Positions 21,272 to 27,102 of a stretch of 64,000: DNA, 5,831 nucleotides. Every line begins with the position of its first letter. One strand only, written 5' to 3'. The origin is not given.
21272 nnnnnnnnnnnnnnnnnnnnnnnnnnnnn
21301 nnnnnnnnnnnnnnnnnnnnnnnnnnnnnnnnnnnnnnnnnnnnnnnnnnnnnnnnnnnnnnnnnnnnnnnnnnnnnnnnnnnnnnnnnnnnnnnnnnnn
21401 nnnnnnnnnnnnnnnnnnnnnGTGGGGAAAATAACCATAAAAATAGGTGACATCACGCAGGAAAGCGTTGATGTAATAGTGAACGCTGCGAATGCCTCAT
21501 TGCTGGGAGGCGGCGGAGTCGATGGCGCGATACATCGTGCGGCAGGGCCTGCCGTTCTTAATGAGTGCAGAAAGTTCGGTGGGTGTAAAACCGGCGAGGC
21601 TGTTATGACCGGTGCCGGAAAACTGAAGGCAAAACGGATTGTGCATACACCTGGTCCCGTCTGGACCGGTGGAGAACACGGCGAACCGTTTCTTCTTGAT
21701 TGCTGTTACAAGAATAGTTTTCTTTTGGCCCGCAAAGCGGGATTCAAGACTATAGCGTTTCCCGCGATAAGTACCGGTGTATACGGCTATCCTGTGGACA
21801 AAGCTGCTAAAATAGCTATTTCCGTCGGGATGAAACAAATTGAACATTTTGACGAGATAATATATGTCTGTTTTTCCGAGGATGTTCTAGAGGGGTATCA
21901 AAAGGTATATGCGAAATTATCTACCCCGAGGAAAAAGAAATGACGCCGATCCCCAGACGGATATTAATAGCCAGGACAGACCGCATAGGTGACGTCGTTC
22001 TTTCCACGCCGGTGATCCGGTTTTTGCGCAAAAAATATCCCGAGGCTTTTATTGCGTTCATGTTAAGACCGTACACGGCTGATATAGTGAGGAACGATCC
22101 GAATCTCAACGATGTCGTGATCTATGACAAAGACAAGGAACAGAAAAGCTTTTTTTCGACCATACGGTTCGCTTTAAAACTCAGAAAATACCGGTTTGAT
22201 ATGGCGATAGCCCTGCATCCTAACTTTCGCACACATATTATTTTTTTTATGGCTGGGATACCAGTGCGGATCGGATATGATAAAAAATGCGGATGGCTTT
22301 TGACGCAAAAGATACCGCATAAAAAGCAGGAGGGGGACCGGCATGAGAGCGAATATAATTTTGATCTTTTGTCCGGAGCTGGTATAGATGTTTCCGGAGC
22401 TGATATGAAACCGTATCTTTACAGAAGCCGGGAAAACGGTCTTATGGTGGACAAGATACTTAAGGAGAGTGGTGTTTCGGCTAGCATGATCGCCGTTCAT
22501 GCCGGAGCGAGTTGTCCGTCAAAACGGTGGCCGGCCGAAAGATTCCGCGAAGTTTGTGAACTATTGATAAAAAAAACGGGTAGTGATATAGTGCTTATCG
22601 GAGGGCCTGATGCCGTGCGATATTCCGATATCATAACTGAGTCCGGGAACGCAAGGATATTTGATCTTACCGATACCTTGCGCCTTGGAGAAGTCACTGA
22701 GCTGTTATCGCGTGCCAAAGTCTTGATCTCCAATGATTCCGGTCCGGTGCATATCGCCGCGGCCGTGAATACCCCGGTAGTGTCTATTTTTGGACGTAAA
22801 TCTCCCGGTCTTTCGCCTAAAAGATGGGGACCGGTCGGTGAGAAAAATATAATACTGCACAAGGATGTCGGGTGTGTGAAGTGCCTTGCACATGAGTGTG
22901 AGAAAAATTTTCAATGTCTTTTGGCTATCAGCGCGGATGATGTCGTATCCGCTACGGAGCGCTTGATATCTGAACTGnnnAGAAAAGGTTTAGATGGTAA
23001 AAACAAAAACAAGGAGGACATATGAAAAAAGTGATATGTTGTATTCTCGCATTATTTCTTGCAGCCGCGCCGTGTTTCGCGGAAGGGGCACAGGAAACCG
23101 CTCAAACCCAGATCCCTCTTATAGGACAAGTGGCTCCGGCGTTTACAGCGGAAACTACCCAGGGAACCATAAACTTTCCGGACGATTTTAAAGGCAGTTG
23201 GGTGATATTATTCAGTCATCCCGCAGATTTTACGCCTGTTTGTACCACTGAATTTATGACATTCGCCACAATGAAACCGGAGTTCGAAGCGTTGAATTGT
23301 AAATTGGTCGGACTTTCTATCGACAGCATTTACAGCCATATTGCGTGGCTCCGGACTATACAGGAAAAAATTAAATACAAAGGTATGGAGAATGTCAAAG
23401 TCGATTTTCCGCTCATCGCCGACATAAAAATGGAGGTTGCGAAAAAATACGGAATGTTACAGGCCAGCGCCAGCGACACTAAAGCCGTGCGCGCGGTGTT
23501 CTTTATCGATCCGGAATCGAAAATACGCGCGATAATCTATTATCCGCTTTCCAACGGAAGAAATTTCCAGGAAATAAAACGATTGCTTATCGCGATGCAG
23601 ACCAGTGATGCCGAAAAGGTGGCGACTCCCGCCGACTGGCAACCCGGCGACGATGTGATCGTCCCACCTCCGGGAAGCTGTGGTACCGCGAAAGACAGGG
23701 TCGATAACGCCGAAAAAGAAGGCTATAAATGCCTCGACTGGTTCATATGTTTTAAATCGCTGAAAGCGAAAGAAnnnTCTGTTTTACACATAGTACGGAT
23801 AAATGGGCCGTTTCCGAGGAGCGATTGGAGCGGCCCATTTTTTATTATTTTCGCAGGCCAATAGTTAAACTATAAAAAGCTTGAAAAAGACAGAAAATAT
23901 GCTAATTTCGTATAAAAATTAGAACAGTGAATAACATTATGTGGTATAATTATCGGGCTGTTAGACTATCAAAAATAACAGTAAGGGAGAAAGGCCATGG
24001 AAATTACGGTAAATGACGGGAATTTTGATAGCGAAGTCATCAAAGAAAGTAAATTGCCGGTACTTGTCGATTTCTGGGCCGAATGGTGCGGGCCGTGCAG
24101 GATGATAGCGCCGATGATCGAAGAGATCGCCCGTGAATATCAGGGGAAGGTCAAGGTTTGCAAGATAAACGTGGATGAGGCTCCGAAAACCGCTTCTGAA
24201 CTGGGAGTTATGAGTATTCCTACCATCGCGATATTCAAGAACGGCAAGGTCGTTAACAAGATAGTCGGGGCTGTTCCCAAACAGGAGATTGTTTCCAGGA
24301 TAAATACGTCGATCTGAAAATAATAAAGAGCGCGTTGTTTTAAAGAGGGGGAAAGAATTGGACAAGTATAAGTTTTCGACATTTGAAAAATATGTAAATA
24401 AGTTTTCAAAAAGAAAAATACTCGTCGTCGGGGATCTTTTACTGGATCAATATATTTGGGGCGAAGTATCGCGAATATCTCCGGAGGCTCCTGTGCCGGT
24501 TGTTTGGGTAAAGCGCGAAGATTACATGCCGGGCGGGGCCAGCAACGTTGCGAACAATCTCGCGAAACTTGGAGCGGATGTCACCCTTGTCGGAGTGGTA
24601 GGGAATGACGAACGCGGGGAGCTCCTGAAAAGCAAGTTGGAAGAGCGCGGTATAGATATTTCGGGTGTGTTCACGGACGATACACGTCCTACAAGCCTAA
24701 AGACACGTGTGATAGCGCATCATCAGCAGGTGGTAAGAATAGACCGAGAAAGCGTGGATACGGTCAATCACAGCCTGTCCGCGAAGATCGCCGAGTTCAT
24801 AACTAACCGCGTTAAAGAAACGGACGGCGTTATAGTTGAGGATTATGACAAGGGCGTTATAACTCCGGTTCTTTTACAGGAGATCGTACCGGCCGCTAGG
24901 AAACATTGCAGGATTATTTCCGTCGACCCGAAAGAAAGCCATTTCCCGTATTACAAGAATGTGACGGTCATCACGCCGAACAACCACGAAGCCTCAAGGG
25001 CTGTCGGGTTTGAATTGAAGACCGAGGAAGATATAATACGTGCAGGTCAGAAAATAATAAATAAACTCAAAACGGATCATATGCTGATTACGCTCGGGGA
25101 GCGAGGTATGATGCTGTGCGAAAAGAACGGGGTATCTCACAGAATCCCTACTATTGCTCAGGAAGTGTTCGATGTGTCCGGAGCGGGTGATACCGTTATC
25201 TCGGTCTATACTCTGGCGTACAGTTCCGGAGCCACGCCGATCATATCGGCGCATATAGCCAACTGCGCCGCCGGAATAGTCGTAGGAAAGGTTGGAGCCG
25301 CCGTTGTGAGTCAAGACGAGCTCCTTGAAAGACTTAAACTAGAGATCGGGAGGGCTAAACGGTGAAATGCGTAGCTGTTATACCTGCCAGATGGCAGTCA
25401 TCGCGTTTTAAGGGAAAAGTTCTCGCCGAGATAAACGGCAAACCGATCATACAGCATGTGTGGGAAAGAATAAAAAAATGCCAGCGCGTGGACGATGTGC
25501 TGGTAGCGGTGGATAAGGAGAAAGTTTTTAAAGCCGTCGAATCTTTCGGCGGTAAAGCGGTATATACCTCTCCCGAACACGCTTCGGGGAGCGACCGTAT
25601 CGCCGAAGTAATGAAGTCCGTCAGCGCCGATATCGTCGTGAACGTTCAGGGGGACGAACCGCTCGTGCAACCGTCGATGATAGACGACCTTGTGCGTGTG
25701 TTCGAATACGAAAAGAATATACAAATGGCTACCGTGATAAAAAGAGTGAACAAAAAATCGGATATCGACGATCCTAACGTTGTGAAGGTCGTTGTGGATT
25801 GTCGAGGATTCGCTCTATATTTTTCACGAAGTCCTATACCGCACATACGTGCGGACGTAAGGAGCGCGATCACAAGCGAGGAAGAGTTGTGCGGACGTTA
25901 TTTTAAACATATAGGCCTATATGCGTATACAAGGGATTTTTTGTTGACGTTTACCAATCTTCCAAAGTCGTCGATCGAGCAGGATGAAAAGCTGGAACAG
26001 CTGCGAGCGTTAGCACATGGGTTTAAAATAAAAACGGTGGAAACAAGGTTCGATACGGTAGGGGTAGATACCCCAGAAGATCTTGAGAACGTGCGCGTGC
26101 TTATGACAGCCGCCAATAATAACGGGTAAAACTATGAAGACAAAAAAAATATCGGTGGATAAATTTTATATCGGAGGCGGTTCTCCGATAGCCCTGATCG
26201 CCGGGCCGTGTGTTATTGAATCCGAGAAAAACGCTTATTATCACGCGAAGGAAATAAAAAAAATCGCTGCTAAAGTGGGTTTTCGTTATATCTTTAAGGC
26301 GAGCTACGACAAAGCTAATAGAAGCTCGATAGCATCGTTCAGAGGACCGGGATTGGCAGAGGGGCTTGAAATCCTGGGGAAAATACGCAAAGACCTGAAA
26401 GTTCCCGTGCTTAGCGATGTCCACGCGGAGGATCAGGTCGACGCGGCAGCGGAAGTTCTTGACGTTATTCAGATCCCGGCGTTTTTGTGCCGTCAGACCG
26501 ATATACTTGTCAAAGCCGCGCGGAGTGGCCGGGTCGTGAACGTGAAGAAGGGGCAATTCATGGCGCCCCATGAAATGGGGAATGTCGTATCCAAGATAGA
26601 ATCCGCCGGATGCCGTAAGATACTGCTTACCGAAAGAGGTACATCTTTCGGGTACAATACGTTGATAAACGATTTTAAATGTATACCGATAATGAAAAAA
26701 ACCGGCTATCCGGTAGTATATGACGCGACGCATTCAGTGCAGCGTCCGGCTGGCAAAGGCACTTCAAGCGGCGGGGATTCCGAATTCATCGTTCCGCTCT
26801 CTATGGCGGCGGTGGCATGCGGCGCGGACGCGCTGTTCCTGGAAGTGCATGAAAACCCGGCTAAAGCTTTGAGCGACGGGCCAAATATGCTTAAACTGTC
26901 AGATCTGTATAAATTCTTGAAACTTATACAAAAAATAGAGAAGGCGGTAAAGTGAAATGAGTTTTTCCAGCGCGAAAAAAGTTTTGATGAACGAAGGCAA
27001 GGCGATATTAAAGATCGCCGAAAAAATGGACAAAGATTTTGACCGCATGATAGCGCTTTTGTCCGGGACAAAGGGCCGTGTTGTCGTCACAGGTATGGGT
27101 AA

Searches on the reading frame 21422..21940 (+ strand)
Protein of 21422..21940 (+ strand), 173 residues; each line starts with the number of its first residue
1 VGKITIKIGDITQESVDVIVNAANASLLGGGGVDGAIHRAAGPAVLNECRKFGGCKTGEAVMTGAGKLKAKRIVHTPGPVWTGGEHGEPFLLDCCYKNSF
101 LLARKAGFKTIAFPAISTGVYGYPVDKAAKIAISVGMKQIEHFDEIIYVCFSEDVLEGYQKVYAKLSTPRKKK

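Call 44: search_protein_families(library=pfam, proteins=[window:21422-21940:+], max_evalue=0.000001)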
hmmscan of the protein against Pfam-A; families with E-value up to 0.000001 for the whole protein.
window:21422-21940:+ (173 aa): 1 family
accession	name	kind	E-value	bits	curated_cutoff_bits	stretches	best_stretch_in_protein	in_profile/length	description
PF01661.27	Macro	-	5.3e-43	146.2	22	1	20-132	1-118/118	Macro domain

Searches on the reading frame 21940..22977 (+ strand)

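Call 44: search_protein_families(library=pfam, proteins=[window:21940-22977:+], max_evalue=0.000001)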
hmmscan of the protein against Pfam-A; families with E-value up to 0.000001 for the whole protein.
window:21940-22977:+ (346 aa): 1 family
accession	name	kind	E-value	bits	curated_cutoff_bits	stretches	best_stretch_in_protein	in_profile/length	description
PF01075.23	Glyco_transf_9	-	3.7e-41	141.5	22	1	76-321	3-242/247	Glycosyltransferase family 9 (heptosyltransferase)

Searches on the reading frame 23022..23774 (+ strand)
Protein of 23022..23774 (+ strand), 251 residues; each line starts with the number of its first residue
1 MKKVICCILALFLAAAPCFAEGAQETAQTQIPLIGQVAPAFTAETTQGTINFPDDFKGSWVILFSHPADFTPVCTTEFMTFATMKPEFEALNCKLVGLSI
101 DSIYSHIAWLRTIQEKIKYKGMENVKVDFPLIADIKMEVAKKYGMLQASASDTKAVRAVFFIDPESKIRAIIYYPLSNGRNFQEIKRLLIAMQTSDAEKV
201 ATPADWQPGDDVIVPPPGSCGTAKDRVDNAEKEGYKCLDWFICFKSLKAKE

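Call 44: search_protein_families(library=pfam, proteins=[window:23022-23774:+], max_evalue=0.000001)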
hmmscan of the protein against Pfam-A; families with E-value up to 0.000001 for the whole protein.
window:23022-23774:+ (251 aa): 3 families
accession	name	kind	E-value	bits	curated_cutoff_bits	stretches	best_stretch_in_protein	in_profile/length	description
PF00578.27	AhpC-TSA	-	9.7e-33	113.2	26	1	34-170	1-123/124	AhpC/TSA family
PF08534.16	Redoxin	-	1e-13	51.7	26.6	1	35-183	3-142/148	Redoxin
PF10417.14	1-cysPrx_C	-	5.2e-12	46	21.1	1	191-219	1-30/41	C-terminal domain of 1-Cys peroxiredoxin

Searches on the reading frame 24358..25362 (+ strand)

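Call 45: search_protein_families(library=pfam, proteins=[window:24358-25362:+], max_evalue=0.000001)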
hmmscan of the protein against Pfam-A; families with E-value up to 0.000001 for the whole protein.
window:24358-25362:+ (335 aa): 1 family
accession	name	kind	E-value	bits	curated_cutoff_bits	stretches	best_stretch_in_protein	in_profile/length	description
PF00294.29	PfkB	-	2.3e-45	155.7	25.8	1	19-316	2-297/302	pfkB family carbohydrate kinase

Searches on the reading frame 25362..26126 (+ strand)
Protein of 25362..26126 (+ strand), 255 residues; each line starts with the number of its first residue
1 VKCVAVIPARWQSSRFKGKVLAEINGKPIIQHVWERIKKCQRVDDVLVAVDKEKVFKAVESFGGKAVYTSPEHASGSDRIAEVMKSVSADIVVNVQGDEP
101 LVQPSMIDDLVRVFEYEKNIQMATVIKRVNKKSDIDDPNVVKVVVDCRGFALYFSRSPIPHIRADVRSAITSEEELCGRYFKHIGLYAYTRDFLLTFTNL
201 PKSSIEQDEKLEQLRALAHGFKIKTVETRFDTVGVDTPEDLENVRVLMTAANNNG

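Call 45: search_protein_families(library=pfam, proteins=[window:25362-26126:+], max_evalue=0.000001)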
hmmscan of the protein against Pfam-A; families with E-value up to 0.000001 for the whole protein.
window:25362-26126:+ (255 aa): 2 families
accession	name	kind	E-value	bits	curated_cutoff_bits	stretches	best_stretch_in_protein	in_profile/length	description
PF02348.25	CTP_transf_3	-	5.5e-53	180.4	22.6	1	4-223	1-217/217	Cytidylyltransferase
PF12804.13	NTP_transf_3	-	8.2e-13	49.3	27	1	12-123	8-121/160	MobA-like NTP transferase domain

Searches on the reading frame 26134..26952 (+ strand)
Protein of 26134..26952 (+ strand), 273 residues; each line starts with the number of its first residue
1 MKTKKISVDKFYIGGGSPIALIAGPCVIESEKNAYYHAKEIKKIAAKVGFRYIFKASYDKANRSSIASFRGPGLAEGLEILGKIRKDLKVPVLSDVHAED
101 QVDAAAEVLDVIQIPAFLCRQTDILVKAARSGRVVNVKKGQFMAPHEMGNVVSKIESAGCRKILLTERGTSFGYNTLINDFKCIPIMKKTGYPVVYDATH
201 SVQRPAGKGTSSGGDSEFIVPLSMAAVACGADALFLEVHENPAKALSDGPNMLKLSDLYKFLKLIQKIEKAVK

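Call 45: search_protein_families(library=pfam, proteins=[window:26134-26952:+], max_evalue=0.000001)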
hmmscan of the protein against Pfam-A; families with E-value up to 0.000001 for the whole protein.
window:26134-26952:+ (273 aa): 1 family
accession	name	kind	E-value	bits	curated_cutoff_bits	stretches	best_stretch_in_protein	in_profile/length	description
PF00793.26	DAHP_synth_1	-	1.4e-70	237.8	25.5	1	10-272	9-268/270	DAHP synthetase I family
